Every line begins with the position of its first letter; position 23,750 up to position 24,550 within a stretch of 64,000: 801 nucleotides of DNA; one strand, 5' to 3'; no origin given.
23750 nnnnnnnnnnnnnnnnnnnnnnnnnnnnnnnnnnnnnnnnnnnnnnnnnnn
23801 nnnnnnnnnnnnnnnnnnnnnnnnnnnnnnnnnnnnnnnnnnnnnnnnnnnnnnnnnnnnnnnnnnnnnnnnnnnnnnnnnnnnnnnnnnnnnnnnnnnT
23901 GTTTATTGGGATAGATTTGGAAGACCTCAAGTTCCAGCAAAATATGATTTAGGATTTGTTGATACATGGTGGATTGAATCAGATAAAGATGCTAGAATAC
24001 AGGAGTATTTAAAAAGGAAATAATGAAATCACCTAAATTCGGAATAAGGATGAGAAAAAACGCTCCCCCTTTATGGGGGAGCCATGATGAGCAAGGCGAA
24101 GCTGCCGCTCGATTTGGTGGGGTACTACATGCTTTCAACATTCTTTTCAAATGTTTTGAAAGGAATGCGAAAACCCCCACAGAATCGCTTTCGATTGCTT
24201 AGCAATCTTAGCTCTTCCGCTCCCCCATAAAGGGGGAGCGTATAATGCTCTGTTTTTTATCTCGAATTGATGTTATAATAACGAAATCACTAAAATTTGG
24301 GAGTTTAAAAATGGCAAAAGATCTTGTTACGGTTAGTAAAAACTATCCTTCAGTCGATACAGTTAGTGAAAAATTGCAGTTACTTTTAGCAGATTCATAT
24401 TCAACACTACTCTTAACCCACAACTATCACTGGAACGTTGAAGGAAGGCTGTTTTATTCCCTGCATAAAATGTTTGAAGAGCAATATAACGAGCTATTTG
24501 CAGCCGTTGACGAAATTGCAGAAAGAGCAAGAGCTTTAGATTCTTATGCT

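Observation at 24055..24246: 180-bp element with 22-bp perfect terminal inverted hairpins between the orphan SBP gene and dps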

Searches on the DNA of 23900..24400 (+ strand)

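Call 20: search_rna_families(source=window, start=23900, end=24400, threshold=evalue, max_evalue=10)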
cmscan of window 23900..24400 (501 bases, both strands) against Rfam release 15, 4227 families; matches with E-value up to 10: 7.
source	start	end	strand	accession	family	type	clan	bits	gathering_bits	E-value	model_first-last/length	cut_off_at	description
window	24035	24084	-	RF04353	Plastid-psbN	Cis-reg;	-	20.4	50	0.49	1-61/61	no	Plastid-psbN 5UTR RNA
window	24209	24363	+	RF00125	IS128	Gene; sRNA;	-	16.2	80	0.68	1-209/209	no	IS128 RNA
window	24015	24066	+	RF00274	SNORD57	Gene; snRNA; snoRNA; CD-box;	CL00058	15.1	47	3.5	1-72/72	no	Small nucleolar RNA SNORD57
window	24126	24177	-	RF03827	mir-2229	Gene; miRNA;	-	13.9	65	7.9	1-62/62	no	mir-2229 microRNA precursor family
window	24277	24384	+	RF03102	RAGATH-33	Gene; sRNA;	-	13.3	120.4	4.4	1-113/113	no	RAGATH-33 RNA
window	24018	24047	+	RF00571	SNORD65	Gene; snRNA; snoRNA; CD-box;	CL00057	13.1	41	4.3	1-73/73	no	Small nucleolar RNA SNORD65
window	24022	24069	-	RF02126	GHRLOS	Gene; lncRNA;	-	9.7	48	9.1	1-70/70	no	Ghrelin opposite strand RNA conserved region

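Call 59: search_dna_similar(query=window:24050-24262:+, collection=plasmids, mode=distant, max_evalue=1, max_rows=15)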
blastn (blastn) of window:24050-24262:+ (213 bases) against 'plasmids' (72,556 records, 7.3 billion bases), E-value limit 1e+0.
No match.

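Call 60: search_dna_similar(query=window:24050-24262:+, collection=phages, mode=distant, max_evalue=1, max_rows=15)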
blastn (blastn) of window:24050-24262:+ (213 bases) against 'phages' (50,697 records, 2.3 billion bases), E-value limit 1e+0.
No match.

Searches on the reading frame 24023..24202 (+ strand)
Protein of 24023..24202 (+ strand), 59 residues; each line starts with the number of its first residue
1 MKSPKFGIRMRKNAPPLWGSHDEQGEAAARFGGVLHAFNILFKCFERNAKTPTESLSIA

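Call 27: search_protein_families(library=pfam, proteins=[window:24023-24199:+], max_evalue=10)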
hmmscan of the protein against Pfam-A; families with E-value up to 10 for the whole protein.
seq(59 aa): 0 families

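Call 28: search_protein_families(library=ncbifam, proteins=[window:24023-24199:+], max_evalue=10)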
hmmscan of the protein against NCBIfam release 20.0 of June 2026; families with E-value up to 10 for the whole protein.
seq(59 aa): 0 families

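Call 31: list_cluster_members(proteins=[window:24023-24199:+, window:24050-24199:+, window:24084-24227:+, window:24087-24227:+, window:23995-24180:-, window:24023-24112:+, window:23995-24141:-])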
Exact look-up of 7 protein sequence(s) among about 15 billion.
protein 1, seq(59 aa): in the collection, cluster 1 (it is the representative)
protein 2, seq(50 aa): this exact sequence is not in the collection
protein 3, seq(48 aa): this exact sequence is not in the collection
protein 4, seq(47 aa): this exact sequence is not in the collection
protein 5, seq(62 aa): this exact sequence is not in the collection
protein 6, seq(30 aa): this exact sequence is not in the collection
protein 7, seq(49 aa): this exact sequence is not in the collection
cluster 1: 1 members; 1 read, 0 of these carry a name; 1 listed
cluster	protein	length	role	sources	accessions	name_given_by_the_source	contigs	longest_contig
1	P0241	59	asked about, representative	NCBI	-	-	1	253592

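Call 37: search_protein_representatives(protein=window:24023-24202:+)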
Query: 59 residues. Proteins with E-value up to 0.001 (for the whole library): 2; up to 1e-10: 2; up to 1e-30: 2. The best 2 are listed.
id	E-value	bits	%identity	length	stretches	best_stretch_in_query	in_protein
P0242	3.2e-46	168.4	32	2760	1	28-58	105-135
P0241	1.3e-33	128.8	100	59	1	1-59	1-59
